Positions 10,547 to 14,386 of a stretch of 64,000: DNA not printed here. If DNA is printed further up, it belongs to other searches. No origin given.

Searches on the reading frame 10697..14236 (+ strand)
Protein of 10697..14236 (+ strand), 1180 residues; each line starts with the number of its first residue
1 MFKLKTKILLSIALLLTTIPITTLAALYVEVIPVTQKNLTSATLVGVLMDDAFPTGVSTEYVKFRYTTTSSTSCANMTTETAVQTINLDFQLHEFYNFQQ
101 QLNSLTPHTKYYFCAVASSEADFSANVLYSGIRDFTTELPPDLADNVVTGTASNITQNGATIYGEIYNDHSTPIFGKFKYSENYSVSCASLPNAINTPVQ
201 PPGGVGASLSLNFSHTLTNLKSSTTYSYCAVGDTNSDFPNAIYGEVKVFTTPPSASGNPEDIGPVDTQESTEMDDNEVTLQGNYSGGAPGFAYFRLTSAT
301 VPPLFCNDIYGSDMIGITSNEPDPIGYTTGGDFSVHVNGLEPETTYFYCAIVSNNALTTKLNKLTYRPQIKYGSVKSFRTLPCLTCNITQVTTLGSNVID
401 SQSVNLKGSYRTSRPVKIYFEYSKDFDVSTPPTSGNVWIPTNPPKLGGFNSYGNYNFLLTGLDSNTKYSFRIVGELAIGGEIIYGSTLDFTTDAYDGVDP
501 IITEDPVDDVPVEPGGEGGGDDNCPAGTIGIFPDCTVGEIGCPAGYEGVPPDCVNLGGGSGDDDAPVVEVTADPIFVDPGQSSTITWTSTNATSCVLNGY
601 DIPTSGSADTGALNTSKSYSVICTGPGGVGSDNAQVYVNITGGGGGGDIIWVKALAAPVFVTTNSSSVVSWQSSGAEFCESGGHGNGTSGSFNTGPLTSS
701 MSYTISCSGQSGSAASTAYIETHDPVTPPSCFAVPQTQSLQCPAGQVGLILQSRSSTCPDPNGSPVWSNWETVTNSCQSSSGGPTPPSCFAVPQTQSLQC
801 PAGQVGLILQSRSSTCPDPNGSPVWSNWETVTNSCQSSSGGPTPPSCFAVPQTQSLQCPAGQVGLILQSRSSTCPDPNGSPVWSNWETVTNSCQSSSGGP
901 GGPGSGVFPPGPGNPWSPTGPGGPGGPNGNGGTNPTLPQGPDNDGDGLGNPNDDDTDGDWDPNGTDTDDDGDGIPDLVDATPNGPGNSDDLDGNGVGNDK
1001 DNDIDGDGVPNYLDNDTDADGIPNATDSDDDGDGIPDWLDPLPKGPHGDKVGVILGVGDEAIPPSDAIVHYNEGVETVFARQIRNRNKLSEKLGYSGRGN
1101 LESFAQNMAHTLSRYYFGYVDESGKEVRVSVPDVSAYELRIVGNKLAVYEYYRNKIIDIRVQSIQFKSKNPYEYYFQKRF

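Call 68: search_protein_families(library=pfam, proteins=[window:10697-14236:+], max_evalue=0.00001)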
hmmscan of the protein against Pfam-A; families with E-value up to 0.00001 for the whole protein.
window:10697-14236:+ (1180 aa): 1 family
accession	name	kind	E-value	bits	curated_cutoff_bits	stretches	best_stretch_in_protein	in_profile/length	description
PF16656.11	Pur_ac_phosph_N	-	8.3e-11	42.7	30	0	58-137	26-93/93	Purple acid Phosphatase, N-terminal domain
